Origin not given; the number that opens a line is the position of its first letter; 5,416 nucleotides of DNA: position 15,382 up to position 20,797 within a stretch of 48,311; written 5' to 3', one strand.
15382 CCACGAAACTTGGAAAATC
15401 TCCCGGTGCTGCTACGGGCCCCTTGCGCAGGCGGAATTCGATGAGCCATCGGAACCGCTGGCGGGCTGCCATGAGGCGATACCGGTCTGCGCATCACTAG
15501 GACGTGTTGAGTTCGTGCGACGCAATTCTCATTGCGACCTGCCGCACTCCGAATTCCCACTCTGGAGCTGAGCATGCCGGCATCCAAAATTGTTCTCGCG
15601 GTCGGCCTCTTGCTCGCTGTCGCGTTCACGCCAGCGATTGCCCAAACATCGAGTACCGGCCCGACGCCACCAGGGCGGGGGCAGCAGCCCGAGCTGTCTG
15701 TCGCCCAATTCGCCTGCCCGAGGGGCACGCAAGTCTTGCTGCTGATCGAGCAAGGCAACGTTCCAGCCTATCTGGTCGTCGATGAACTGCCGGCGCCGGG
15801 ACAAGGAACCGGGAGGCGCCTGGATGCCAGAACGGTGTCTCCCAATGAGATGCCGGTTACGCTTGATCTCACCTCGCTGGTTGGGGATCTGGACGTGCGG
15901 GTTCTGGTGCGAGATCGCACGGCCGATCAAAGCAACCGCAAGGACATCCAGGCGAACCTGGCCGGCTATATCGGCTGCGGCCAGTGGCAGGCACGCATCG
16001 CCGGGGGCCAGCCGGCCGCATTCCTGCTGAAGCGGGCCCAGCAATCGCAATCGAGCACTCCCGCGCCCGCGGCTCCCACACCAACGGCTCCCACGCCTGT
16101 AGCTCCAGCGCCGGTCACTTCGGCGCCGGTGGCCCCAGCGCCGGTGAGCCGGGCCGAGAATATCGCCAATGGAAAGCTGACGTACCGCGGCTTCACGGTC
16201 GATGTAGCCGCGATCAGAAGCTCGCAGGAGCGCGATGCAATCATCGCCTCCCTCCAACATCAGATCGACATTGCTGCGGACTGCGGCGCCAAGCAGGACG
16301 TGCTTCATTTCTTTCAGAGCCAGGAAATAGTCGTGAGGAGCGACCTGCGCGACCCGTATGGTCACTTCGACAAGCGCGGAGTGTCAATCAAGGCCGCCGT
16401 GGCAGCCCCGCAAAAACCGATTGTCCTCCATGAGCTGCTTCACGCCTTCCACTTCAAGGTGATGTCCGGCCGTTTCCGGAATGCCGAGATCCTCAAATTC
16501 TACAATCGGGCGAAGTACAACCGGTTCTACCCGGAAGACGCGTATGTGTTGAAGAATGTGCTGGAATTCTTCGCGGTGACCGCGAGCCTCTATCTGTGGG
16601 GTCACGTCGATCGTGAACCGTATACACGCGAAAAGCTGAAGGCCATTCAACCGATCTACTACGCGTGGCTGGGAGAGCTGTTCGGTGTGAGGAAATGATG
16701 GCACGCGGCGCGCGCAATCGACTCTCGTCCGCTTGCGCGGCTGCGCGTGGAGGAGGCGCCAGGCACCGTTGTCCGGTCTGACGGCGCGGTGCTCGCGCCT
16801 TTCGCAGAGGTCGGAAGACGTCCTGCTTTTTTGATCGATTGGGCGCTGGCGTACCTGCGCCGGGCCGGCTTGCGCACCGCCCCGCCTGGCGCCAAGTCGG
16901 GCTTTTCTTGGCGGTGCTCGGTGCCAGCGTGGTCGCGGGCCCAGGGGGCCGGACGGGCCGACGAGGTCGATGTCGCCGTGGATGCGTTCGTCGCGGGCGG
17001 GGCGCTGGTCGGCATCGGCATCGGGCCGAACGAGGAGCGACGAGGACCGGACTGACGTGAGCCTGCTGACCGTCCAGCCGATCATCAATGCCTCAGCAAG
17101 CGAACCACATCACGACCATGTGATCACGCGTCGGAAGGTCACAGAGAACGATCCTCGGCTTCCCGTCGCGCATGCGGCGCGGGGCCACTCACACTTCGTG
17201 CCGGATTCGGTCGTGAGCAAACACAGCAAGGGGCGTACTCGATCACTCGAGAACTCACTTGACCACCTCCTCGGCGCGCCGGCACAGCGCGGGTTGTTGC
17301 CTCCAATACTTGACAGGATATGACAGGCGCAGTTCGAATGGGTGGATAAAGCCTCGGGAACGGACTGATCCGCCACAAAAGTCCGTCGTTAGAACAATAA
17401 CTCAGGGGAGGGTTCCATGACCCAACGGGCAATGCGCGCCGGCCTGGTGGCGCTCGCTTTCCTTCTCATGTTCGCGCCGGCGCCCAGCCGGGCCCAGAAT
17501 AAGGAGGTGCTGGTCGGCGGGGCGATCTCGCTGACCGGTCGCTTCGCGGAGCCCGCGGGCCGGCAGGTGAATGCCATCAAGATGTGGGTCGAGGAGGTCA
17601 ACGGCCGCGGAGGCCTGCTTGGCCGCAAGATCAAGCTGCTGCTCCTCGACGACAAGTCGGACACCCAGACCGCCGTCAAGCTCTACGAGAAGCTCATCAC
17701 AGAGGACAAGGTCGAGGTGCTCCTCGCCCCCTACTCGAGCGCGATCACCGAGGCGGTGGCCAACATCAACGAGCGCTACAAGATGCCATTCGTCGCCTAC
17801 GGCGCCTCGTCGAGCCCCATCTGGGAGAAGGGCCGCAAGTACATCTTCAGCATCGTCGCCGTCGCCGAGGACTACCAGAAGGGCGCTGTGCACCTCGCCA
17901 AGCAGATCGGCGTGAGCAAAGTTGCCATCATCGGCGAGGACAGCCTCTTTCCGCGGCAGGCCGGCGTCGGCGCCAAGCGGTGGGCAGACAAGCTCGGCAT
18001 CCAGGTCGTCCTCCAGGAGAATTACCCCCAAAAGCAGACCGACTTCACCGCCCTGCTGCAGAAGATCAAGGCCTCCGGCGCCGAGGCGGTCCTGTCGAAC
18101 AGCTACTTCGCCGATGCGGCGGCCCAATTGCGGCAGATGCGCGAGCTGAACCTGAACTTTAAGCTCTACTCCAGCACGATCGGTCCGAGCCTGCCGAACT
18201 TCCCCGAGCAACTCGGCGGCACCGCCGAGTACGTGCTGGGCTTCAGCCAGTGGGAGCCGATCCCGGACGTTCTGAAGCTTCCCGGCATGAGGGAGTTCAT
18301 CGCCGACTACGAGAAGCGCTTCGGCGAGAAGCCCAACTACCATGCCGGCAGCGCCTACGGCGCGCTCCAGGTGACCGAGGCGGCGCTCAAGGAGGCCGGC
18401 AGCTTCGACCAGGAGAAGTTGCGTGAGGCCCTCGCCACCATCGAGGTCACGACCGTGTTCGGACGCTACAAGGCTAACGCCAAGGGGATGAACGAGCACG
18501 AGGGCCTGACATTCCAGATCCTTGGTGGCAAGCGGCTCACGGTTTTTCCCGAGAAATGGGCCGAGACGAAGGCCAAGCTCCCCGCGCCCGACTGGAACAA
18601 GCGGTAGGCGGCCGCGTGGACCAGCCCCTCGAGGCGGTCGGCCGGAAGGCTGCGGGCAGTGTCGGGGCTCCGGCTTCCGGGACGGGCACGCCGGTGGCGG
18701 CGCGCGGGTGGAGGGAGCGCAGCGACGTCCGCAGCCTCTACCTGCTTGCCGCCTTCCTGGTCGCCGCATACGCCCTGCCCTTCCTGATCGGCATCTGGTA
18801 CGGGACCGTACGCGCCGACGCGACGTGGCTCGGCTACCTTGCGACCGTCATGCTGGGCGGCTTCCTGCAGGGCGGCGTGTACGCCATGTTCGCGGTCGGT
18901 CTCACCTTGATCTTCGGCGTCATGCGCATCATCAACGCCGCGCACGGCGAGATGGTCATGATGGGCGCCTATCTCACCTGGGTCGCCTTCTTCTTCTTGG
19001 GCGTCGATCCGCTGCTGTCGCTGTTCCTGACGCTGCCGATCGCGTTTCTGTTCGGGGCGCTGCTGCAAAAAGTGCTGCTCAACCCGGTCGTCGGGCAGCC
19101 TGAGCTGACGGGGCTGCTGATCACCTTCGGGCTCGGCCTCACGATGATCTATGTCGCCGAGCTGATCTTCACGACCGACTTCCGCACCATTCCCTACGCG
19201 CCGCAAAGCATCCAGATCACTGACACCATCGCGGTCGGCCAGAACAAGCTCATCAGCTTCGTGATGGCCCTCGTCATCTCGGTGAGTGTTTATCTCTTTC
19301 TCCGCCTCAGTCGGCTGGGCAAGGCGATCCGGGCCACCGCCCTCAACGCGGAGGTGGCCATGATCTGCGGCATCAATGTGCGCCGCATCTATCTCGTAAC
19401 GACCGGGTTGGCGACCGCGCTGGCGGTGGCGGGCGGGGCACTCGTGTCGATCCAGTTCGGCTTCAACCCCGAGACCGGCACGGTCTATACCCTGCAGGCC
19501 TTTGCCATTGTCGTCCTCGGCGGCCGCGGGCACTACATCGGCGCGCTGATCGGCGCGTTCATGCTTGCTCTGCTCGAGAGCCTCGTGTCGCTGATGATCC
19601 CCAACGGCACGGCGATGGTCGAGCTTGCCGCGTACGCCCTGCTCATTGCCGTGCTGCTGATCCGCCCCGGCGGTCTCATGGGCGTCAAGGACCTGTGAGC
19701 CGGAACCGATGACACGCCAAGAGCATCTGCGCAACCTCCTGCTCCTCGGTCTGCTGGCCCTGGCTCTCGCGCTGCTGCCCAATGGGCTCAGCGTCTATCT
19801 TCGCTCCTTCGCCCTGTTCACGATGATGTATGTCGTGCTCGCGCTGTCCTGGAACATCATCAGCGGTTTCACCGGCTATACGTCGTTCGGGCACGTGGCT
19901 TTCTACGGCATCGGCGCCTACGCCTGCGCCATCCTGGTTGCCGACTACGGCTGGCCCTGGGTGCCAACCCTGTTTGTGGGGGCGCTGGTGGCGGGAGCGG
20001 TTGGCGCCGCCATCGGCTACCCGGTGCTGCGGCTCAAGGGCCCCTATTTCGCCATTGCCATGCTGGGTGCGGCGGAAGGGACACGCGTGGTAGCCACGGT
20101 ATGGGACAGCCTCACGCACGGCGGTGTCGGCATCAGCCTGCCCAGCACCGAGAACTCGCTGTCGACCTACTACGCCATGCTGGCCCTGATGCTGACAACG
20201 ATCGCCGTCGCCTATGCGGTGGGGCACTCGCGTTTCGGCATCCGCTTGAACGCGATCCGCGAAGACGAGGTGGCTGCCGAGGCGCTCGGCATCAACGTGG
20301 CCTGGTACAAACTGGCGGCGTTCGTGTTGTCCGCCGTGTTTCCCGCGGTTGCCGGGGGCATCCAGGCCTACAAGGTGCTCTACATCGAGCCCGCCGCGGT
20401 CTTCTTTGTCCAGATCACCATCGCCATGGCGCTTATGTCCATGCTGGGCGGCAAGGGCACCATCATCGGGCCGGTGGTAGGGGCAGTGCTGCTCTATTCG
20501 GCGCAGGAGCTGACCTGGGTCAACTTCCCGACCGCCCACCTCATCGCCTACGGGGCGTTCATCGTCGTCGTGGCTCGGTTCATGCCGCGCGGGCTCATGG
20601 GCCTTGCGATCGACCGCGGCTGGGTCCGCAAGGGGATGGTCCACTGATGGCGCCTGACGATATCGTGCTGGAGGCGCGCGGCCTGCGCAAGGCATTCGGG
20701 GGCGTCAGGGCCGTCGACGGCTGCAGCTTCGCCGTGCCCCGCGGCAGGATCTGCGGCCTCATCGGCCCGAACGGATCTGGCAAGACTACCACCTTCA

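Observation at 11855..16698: Lower-GC islet: a membrane CadC-like/TPR regulator divergent from three genes with signal-like N-termini, none in a family I can name - best candidate for an undescribed system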

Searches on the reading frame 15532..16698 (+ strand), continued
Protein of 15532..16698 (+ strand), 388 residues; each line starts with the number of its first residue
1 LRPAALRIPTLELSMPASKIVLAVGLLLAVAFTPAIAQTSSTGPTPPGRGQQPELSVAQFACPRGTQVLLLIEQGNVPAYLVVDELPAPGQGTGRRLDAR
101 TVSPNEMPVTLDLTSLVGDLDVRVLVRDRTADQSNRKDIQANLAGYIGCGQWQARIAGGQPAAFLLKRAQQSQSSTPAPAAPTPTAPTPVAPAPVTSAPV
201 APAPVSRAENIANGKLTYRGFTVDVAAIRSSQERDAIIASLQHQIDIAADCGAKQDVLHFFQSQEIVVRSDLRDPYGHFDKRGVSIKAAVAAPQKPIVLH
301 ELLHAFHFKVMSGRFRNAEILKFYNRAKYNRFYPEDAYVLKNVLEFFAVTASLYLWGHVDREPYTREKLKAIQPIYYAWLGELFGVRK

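Call 60: search_protein_families(library=pfam, alignment_id=A4, max_evalue=0.01)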
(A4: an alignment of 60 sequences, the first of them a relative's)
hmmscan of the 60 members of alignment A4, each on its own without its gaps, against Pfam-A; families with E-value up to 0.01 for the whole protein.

A. member 1, P0001 (374 aa): 1 family
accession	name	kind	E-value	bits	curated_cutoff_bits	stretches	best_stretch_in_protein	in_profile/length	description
PF07737.17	ATLF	-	0.0015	18.7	27.4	1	283-366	113-190/193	Anthrax toxin lethal factor, N- and C-terminal domain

B. families by the number of members that match (of 60 scanned): 5 families
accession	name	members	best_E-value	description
PF07737.17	ATLF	42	2e-06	Anthrax toxin lethal factor, N- and C-terminal domain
PF20660.2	DUF6812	1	0.0018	Family of unknown function (DUF6812)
PF18894.6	PhageMetallopep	1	0.0049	Putative phage metallopeptidase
PF06187.17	DUF993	1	0.0069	Protein of unknown function (DUF993)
PF06855.17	YozE_SAM_like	1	0.0087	YozE SAM-like fold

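Call 83: search_solved_structures(query=A4, max_evalue=10, show_alignments=1)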
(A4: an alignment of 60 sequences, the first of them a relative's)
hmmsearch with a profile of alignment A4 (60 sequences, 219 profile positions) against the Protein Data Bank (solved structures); distinct sequences matched with E-value up to 10: 2.
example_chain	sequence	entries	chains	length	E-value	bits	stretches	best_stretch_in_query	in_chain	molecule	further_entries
6fpc_A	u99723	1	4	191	4.9e-08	35.6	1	128-214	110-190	PRO-PRO endopeptidase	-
9g0j_A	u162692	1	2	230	2.5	10.4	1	128-212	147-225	ATLF-like domain-containing protein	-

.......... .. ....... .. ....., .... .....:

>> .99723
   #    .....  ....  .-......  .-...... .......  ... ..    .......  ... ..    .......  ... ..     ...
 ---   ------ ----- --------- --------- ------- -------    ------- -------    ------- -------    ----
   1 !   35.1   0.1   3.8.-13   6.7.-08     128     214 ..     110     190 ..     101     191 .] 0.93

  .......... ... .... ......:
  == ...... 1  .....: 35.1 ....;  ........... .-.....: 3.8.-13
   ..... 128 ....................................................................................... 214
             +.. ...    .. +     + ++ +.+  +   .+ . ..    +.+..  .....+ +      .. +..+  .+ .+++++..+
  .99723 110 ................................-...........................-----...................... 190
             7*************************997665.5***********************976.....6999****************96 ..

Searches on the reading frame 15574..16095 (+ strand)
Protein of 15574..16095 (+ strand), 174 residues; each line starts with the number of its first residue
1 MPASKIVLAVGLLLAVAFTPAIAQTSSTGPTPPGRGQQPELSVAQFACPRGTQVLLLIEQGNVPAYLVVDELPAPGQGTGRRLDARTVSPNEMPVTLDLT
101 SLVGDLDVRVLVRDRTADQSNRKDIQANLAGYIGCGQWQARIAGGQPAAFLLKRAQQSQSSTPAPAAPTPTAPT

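Call 54: find_related_loci(query=A5, collection=metagenome_contigs, flank=8000)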
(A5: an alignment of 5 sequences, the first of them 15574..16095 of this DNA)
Query A5 (174 aa) in metagenome_contigs; peptide patterns used: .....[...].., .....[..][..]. (x = any residue, [..] = any of these).
253 stretches matched a pattern; 2 encode a relative of the query (tblastn E <= 1e-3); 2 distinct loci.
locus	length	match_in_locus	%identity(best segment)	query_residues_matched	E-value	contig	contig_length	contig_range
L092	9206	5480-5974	56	1-164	2e-54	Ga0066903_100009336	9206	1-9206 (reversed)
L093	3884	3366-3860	54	1-164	1e-52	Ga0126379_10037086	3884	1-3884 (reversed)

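Call 59: search_protein_families(library=pfam, proteins=[L092:3636-5423:+, L092:2201-3211:-, L092:3332-3607:+], max_evalue=0.1)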
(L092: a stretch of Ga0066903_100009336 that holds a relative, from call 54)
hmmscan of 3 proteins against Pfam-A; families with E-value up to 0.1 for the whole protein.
L092:3636-5423:+ (596 aa): 0 families

L092:2201-3211:- (337 aa): 4 families
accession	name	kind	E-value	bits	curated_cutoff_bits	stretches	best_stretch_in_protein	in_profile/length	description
PF12833.13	HTH_18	-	1.7e-16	60.7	33.6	1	254-332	3-79/80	Helix-turn-helix domain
PF14525.12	AraC_binding_2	-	3.4e-11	43.6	27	1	39-209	1-170/173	AraC-binding-like domain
PF00165.29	HTH_AraC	-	1.8e-10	41.1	26.6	1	298-330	9-40/42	Bacterial regulatory helix-turn-helix proteins, AraC family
PF12852.13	Cupin_6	-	0.015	15.5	26.7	1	71-149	9-88/183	Cupin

L092:3332-3607:+ (92 aa): 0 families

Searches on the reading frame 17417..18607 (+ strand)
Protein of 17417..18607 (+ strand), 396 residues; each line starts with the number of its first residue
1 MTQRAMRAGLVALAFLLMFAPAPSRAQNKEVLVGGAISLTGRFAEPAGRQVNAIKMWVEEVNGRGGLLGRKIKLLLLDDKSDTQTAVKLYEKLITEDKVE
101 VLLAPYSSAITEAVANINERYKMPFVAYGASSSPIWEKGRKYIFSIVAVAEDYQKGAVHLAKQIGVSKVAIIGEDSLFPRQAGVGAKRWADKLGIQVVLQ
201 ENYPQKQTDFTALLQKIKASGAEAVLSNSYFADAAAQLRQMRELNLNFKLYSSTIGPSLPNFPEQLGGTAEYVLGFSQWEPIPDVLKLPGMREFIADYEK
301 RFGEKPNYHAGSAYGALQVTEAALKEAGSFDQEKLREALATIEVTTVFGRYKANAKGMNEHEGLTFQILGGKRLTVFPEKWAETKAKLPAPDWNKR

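Call 63: search_protein_families(library=pfam, proteins=[window:17417-18607:+], max_evalue=0.001)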
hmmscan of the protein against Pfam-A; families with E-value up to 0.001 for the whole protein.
window:17417-18607:+ (396 aa): 3 families
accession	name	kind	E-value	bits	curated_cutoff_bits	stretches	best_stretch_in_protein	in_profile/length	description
PF13458.12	Peripla_BP_6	-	3.2e-69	234.7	31.7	1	32-367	3-337/343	Periplasmic binding protein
PF13433.12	Peripla_BP_5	-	3.1e-29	102.6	27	1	33-365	3-330/363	Periplasmic binding protein domain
PF01094.35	ANF_receptor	-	6.6e-22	78.5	25.4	1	52-328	4-294/353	Receptor family ligand binding region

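Call 81: list_cluster_members(proteins=[window:17417-18604:+, window:8465-9619:+, window:19709-20644:+, window:11858-13732:-, window:15574-16695:+])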
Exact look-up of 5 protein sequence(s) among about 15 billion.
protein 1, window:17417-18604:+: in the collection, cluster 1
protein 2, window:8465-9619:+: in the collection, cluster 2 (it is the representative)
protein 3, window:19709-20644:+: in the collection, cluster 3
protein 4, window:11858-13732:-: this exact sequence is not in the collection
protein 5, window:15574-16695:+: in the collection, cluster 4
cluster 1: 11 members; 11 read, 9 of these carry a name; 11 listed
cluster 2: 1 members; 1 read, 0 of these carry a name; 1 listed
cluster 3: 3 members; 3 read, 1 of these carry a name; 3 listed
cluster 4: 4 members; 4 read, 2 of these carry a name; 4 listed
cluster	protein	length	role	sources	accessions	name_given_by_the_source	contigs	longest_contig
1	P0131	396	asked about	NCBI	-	-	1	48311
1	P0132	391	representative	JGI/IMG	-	branched-chain amino acid transport system substrate-binding protein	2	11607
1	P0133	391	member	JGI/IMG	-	-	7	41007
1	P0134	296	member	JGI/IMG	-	branched-chain amino acid transport system substrate-binding protein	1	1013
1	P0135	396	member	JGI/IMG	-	branched-chain amino acid transport system substrate-binding protein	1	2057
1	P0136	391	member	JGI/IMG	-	branched-chain amino acid transport system substrate-binding protein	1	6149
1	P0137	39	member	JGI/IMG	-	hypothetical protein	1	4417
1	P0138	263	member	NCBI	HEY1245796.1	MAG TPA: amino acid ABC transporter substrate-binding protein, partial [Hyphomicrobiaceae ...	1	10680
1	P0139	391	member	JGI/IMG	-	branched-chain amino acid transport system substrate-binding protein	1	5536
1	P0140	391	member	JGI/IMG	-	branched-chain amino acid transport system substrate-binding protein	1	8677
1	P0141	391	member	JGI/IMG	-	branched-chain amino acid transport system substrate-binding protein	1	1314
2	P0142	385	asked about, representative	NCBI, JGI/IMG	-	-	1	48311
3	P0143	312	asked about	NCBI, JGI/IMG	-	-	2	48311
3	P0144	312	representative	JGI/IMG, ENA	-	-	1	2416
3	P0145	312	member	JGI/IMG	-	branched-chain amino acid transport system permease protein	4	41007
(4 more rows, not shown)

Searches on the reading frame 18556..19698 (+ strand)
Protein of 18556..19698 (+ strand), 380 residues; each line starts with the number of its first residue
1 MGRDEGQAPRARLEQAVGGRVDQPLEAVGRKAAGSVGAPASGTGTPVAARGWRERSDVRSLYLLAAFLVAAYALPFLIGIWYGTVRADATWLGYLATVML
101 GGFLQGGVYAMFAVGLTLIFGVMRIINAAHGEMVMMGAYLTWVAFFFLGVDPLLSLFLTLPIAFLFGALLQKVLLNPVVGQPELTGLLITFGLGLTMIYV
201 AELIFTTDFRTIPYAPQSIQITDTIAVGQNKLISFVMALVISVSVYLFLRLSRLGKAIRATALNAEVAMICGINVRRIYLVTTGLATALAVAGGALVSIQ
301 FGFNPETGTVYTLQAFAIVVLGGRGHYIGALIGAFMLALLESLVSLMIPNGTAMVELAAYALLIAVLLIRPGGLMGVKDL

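Call 63: search_protein_families(library=pfam, proteins=[window:18556-19698:+], max_evalue=0.001)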
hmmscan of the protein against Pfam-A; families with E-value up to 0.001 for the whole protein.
window:18556-19698:+ (380 aa): 1 family
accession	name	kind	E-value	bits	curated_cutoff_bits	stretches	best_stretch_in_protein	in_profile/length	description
PF02653.21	BPD_transp_2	-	2.2e-35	122.5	26.8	1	99-367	2-269/269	Branched-chain amino acid transport system / permease component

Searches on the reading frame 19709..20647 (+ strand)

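Call 63: search_protein_families(library=pfam, proteins=[window:19709-20647:+], max_evalue=0.001)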
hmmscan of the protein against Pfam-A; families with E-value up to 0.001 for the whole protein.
window:19709-20647:+ (312 aa): 1 family
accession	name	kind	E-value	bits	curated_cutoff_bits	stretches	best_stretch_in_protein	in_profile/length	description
PF02653.21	BPD_transp_2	-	4.4e-41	141.3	26.8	1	33-288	4-268/269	Branched-chain amino acid transport system / permease component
